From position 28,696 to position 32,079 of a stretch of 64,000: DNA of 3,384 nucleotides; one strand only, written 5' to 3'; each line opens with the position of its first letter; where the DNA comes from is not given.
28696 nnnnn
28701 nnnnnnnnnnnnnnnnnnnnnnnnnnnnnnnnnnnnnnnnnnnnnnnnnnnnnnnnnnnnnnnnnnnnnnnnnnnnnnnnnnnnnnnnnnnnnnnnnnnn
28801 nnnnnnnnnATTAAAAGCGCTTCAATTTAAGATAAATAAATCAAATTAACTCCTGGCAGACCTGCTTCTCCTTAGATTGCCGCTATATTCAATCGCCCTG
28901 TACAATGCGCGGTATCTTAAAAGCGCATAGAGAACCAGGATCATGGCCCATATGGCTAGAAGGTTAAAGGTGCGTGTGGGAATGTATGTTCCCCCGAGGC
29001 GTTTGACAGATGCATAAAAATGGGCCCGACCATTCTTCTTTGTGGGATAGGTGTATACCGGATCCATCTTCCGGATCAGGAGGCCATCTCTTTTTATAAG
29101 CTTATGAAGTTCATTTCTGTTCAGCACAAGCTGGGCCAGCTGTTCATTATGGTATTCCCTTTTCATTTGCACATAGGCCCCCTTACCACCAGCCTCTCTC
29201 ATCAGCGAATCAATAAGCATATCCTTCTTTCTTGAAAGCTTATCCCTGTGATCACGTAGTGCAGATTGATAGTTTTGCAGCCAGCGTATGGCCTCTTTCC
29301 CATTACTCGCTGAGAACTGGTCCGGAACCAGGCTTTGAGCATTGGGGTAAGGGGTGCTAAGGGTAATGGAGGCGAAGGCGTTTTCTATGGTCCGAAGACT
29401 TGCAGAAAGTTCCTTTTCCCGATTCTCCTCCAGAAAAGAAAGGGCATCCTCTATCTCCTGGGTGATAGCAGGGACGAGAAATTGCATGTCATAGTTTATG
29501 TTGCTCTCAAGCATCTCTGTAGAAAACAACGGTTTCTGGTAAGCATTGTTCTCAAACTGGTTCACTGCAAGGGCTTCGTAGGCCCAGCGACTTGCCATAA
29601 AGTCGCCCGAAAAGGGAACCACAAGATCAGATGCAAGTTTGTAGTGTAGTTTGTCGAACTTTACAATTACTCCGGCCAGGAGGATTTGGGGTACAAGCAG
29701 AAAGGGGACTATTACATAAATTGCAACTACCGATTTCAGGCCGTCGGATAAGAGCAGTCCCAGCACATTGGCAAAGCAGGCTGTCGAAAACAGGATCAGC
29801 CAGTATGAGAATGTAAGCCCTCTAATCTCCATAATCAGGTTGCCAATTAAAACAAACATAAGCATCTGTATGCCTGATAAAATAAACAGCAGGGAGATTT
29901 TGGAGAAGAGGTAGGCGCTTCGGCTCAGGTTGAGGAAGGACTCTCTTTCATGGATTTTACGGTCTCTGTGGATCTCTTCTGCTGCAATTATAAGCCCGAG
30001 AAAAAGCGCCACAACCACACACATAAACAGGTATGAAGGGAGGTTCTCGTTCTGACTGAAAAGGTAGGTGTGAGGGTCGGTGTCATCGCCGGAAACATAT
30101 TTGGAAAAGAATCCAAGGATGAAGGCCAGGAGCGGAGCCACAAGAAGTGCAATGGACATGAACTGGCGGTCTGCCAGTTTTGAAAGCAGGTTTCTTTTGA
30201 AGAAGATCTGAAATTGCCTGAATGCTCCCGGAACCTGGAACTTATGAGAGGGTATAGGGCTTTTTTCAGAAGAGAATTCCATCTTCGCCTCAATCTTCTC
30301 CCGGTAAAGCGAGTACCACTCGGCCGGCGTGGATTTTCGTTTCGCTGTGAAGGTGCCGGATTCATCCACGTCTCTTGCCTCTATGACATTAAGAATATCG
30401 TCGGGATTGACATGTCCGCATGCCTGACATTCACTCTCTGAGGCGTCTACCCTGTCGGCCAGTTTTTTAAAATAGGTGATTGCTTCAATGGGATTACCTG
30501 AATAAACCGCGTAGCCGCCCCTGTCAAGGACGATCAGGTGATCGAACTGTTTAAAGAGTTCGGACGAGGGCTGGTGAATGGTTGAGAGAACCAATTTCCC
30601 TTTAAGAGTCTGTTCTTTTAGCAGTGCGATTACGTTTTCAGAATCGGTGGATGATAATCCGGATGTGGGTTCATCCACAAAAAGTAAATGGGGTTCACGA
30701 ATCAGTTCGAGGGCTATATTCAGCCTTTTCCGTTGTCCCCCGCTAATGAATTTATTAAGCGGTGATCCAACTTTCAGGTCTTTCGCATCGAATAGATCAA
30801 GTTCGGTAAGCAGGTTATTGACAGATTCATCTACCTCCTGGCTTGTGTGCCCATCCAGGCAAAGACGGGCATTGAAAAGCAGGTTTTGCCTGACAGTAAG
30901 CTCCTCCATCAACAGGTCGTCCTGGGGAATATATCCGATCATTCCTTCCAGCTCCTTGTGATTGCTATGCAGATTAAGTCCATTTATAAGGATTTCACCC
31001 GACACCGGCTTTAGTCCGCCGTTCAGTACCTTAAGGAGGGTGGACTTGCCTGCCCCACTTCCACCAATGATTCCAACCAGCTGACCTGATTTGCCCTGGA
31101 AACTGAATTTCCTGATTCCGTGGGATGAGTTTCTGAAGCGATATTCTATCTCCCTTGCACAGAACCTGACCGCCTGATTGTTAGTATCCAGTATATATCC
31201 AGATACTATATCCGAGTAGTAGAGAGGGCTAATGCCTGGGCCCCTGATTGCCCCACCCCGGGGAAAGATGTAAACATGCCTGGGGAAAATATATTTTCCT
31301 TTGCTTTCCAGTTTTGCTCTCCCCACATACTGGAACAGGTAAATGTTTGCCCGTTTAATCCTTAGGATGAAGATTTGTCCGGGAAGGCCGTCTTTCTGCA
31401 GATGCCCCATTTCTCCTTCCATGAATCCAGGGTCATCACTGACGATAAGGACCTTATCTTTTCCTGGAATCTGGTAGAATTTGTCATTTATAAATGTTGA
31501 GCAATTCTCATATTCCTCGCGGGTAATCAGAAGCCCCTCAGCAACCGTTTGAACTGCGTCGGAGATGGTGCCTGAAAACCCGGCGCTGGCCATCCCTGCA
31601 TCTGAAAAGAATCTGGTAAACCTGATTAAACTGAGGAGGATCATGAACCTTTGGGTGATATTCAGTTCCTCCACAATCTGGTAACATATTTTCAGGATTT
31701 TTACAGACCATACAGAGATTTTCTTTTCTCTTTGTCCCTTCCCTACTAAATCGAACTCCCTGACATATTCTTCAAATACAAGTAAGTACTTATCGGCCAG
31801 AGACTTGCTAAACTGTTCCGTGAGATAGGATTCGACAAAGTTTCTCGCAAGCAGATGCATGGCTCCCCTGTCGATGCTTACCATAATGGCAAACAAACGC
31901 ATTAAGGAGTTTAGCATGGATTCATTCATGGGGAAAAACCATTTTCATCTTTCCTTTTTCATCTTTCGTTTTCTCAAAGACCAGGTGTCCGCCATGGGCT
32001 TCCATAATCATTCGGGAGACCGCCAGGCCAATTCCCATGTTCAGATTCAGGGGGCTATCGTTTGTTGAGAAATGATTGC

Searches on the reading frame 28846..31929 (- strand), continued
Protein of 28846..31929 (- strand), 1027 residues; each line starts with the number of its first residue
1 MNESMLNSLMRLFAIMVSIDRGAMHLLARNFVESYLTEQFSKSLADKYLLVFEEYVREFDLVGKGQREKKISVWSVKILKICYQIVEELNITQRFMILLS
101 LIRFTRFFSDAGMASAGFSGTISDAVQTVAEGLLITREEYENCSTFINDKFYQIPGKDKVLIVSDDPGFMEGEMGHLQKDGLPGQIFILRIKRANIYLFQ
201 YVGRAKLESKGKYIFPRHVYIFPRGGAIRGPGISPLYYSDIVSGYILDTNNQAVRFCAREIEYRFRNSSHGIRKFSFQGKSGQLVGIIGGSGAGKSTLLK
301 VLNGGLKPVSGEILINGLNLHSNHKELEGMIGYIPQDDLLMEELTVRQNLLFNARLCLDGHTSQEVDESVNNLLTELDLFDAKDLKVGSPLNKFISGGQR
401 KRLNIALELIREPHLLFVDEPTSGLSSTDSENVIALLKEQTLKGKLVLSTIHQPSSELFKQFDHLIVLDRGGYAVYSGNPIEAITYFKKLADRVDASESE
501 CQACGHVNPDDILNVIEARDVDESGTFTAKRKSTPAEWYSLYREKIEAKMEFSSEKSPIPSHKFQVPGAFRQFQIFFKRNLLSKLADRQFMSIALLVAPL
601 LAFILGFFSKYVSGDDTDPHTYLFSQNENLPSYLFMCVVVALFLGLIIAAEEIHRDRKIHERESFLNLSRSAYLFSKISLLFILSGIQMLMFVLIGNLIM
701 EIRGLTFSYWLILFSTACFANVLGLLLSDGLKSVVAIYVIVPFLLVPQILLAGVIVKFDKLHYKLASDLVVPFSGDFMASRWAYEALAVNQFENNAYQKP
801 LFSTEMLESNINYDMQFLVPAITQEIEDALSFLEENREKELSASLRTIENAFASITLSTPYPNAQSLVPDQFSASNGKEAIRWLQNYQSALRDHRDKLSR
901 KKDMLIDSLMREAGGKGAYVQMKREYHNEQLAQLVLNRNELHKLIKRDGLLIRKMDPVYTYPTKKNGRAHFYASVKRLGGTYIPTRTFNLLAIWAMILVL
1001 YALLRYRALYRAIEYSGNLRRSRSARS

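Call 70: list_cluster_members(proteins=[L046:10001-13066:+, L046:8588-9517:+, L046:9542-9958:+, L046:13122-13499:-, L046:13525-14061:-, L013:10001-13066:+])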
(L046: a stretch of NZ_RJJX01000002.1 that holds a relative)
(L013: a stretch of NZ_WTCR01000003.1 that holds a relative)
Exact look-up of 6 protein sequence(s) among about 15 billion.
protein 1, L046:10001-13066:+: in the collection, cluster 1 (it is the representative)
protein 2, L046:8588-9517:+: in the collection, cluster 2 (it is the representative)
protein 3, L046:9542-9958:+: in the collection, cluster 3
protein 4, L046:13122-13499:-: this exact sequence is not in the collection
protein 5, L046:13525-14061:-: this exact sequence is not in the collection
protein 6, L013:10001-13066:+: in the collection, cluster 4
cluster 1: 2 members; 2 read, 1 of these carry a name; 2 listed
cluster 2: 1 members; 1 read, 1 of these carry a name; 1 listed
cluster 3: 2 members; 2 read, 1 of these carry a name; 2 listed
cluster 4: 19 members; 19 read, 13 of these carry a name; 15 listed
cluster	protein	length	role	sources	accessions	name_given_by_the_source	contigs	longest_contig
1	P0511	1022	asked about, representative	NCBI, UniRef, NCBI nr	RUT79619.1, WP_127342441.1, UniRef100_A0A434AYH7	ATP-binding cassette domain-containing protein [Ancylomarina longa] | ATP-binding cassette domain-containing protein n=1 Tax=Ancylomarina longa TaxID=2487017 ...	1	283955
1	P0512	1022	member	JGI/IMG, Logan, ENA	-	-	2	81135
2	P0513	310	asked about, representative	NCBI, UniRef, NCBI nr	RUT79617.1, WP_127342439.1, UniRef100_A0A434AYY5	hypothetical protein [Ancylomarina longa] | FAS1 domain-containing protein n=1 Tax=Ancylomarina longa TaxID=2487017 ...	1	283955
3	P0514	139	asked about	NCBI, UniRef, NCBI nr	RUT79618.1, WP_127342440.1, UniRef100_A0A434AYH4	hypothetical protein [Ancylomarina longa] | Uncharacterized protein n=1 Tax=Ancylomarina longa TaxID=2487017 RepID=A0A434AYH4_9BACT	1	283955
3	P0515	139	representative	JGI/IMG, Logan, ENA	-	-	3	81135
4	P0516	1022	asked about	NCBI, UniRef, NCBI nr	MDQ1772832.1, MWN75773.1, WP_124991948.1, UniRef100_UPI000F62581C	ATP-binding cassette domain-containing protein [Labilibaculum sp. A4] | ATP-binding cassette domain-containing protein n=1 Tax=Labilibaculum euxinus ... | ATP-binding cassette domain-containing protein [Labilibaculum euxinus]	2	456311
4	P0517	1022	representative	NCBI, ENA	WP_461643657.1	ATP-binding cassette domain-containing protein [Labilibaculum euxinus]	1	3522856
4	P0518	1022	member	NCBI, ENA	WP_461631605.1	ATP-binding cassette domain-containing protein [Labilibaculum euxinus]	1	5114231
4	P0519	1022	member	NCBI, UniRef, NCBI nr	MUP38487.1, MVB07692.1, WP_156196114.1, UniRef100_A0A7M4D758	ATP-binding cassette domain-containing protein [Labilibaculum euxinus] | ATP-binding cassette domain-containing protein n=1 Tax=Labilibaculum euxinus ...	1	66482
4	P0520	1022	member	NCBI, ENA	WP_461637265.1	ATP-binding cassette domain-containing protein [Labilibaculum euxinus]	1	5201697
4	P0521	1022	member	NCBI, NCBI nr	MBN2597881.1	MAG: ATP-binding cassette domain-containing protein [Marinifilaceae bacterium] | ATP-binding cassette domain-containing protein [Marinifilaceae bacterium]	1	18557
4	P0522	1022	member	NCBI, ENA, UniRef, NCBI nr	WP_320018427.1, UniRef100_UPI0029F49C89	ATP-binding cassette domain-containing protein [Labilibaculum manganireducens] | ATP-binding cassette domain-containing protein n=1 Tax=Labilibaculum manganireducens ...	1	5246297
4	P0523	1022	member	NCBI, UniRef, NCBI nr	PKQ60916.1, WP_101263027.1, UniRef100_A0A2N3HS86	hypothetical protein BZG02_17355 [Labilibaculum filiforme] | ABC transporter domain-containing protein n=1 Tax=Labilibaculum filiforme TaxID=1940526 ... | ATP-binding cassette domain-containing protein [Labilibaculum filiforme]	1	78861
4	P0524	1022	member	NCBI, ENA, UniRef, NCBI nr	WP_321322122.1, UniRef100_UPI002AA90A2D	ATP-binding cassette domain-containing protein [Labilibaculum sp.] | ATP-binding cassette domain-containing protein n=1 Tax=Labilibaculum sp. TaxID=2060723 ...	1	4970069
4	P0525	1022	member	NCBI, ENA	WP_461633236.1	ATP-binding cassette domain-containing protein [Labilibaculum euxinus]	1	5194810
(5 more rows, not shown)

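Call 75: find_related_loci(query=A8, collection=metagenome_contigs, flank=7000)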
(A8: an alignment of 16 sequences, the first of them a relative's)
Query A8 (298 aa) in metagenome_contigs; peptide patterns used: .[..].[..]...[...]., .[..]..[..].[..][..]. (x = any residue, [..] = any of these).
600 stretches matched a pattern (row limit reached: there are more); 553 encode a relative of the query (tblastn E <= 1e-3); the best 80 are kept; 80 distinct loci.
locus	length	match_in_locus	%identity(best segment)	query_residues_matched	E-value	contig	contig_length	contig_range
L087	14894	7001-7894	100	1-298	0e+0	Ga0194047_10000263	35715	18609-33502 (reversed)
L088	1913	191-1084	82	1-298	0e+0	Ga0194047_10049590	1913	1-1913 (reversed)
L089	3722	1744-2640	79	1-298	1e-166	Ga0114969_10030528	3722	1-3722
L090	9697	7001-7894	77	1-298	7e-156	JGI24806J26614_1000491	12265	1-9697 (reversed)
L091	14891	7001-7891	77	1-298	8e-152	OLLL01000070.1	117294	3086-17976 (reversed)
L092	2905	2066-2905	77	1-280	2e-150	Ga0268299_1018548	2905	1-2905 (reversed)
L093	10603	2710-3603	69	1-298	6e-142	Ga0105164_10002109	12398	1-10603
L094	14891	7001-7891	68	1-297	1e-138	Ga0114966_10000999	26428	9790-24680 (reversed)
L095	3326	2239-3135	70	1-298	5e-142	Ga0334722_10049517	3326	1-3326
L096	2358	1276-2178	58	1-298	3e-124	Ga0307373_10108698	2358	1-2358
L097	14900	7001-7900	54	1-298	4e-110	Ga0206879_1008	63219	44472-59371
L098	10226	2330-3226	55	1-298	6e-108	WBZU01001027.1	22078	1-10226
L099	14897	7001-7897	55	1-298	6e-108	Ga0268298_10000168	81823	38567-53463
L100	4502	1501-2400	52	1-297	7e-107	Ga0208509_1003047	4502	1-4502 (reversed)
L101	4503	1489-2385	54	1-298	2e-106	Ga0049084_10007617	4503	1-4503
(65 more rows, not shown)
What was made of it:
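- Tried and rejected: It was repeated with the subgroup alignment A8 (call 75).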

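Call 88: search_solved_structures(query=L076:919-1491:+, max_evalue=1)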
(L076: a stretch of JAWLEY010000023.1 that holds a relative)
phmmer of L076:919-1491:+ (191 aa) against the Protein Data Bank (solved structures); distinct sequences matched with E-value up to 1: 4.
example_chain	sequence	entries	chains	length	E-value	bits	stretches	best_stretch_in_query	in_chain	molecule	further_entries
6kko_A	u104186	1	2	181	2.7e-13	53.3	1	21-181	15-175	Putative serine phosphatase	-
6zj3_Lp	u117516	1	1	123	0.21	14.6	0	118-173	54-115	Ribosomal protein uL29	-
2dph_A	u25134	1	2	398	0.52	13.3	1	78-125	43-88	Formaldehyde dismutase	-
2c0d_A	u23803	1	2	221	0.88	12.6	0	58-132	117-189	THIOREDOXIN PEROXIDASE 2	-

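Call 89: search_solved_structures(query=L076:1506-1886:+, max_evalue=1)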
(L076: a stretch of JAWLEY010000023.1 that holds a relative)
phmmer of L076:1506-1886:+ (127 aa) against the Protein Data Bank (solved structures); distinct sequences matched with E-value up to 1: 8.
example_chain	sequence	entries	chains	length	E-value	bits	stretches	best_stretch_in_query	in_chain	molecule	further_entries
6kko_C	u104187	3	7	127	6.6e-16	62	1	3-120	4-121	DUF1987 domain-containing protein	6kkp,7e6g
6k4f_U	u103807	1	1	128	6.7e-16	62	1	3-120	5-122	DUF1987 domain-containing protein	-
3f85_A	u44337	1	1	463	3.1e-05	27.5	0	12-82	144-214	homo trimeric fusion of CFA/I fimbrial subunits B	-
4rv1_A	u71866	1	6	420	0.00084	22.9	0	87-123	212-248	Engineered Protein OR497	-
3f84_A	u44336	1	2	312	0.032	17.8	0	12-82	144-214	CFA/I fimbrial subunit B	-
4hxt_A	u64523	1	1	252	0.16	15.5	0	87-123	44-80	De Novo Protein OR329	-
1c89_A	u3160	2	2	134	0.31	14.6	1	28-86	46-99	ANTIFREEZE PROTEIN TYPE III | PROTEIN (ANTIFREEZE PROTEIN TYPE III)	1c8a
6nrv_A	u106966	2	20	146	0.71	13.4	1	12-83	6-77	CFA/I fimbrial subunit B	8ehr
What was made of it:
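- DUF6272 and the SiaC-like proteins match P. aeruginosa SiaB and SiaC, PDB 6kko, at E 2.7e-13 and 6.6e-16 (calls 88, 89).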

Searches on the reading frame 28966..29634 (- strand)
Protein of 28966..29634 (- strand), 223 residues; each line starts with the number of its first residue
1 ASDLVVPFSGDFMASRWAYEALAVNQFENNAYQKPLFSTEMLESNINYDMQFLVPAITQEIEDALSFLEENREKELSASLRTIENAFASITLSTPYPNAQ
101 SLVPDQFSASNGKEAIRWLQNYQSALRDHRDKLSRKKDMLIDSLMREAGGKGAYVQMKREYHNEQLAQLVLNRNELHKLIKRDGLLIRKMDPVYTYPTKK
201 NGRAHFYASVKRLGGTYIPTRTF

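Call 42: search_solved_structures(query=A7, max_evalue=10)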
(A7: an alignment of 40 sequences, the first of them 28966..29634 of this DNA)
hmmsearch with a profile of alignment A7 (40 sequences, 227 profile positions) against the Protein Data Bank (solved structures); distinct sequences matched with E-value up to 10: 17.
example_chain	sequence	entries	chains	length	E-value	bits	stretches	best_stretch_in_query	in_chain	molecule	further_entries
6zpj_A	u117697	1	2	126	0.038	17.1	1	113-181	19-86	Leishmania mexicana KKT4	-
8g2z_0F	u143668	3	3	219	0.058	16.5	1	29-97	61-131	CFAM166C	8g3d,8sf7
1rh2_A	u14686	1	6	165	0.4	13.8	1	37-134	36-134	INTERFERON-ALPHA 2B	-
7f73_A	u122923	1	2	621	0.6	13.2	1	75-159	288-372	MCherry fluorescent protein,Transmembrane protein 120B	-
8gab_A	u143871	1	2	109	0.7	13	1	54-136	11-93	CTLA-4 binder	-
5mlc_9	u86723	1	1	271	1.1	12.3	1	73-145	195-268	Ribosome-recycling factor, chloroplastic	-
7w5f_A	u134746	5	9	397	1.5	12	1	63-132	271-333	Terpene cyclase 6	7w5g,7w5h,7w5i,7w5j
1g5g_A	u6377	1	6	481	1.6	11.9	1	65-174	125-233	Fusion glycoprotein F0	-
6yrl_A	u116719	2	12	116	1.7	11.8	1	44-146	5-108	Centriole protein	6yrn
8ojl_A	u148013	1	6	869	1.7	11.7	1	49-126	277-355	Lon protease homolog, mitochondrial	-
8gac_A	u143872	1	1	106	2.2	11.4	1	54-132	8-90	CTLA-4 binder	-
9y6s_4e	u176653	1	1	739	2.3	11.3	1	77-181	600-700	Ribonuclease inhibitor-like protein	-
8qad_A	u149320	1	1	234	2.7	11.1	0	55-133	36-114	sc-apCC-6-LLIA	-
6eri_Az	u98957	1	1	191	3.4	10.7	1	73-143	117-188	Ribosome-recycling factor, chloroplastic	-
9l9p_S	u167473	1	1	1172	4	10.5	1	43-195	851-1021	Putative tail fiber protein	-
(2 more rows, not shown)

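Call 60: search_protein_families(library=pfam, proteins=[window:28966-29634:-], max_evalue=5)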
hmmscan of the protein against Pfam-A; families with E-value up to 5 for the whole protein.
window:28966-29634:- (223 aa): 2 families
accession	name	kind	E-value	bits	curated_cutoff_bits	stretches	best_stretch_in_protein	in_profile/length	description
PF11150.13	DUF2927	-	0.041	14.4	26.2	1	82-183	3-94/206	Protein of unknown function (DUF2927)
PF02938.19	GAD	-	0.099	13.3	23.4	1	127-182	17-72/95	GAD domain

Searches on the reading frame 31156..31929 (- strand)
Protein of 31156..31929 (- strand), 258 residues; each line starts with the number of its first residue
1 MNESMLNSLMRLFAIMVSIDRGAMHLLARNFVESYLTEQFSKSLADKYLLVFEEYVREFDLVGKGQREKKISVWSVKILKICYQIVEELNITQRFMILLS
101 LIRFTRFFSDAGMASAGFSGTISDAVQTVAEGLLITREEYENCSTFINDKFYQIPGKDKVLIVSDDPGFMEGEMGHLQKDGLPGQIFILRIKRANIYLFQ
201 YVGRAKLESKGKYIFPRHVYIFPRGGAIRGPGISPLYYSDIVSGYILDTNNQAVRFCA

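Call 41: search_solved_structures(query=A6, max_evalue=10)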
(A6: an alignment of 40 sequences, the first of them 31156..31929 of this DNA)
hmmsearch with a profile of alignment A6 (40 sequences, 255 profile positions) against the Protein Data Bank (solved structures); distinct sequences matched with E-value up to 10: 2.
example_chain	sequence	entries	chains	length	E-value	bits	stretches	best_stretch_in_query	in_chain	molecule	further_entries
1nyc_A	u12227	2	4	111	0.13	15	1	119-207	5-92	cysteine protease inhibitor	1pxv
1y4h_C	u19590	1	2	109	0.18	14.6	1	119-207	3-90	cysteine protease inhibitor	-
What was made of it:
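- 31156..31929 (-): ABC residues 1-258: cytoplasmic N-terminal region. It comprises a TerB-like helical domain followed by an unclassified segment (about residues 150-258). No PDB sequence match (call 41).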

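Call 49: search_protein_families(library=pfam, alignment_id=A6, max_evalue=0.1)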
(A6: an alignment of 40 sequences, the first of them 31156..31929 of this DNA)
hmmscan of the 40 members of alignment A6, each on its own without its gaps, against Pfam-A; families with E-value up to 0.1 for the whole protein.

A. member 1, window:31156-31929:- (258 aa): 0 families

B. families by the number of members that match (of 40 scanned): 33 families (the first 25 are shown)
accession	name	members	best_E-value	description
PF05099.18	TerB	30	1e-10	Tellurite resistance protein TerB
PF16595.10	Cas9_PI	2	0.0084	PAM-interacting domain of CRISPR-associated endonuclease Cas9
PF19218.5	CoV_NSP3_C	2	0.047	Coronavirus replicase NSP3, C-terminal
PF10224.14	DUF2205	1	1.5e-05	Short coiled-coil protein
PF25360.1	TPR_ATM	1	0.0014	ATM-like, TPR repeats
PF06150.17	ChaB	1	0.0015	ChaB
PF02155.20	GCR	1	0.0036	Glucocorticoid receptor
PF05577.18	Peptidase_S28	1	0.004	Serine carboxypeptidase S28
PF07111.17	HCR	1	0.0073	Alpha helical coiled-coil rod protein (HCR)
PF23109.1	ARCH_RTEL1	1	0.0089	RTEL1 helicase, ARCH domain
PF00565.23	SNase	1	0.014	Staphylococcal nuclease homologue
PF12376.13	DUF3654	1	0.019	Protein of unknown function (DUF3654)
PF13034.12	DUF3895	1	0.02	Protein of unknown function (DUF3895)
PF17540.7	DUF5457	1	0.033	Family of unknown function (DUF5457)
PF05473.18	UL45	1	0.036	UL45 protein, carbohydrate-binding C-type lectin-like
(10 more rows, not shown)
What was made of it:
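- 31156..31929 (-): The window copy itself is below E 0.1 (call 49).
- On TerB domain (PF05099): 30 of 40 aligned homologues hit TerB, best E 1e-10 (call 49).
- Closest known: Eukaryotic ABCG half-transporters. Different: Carries an extra 258-residue TerB-like N-terminal region (call 49).
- TerB is hit in 30 of 40 N-termini (call 49). A TerB-like N-terminal domain (call 49).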
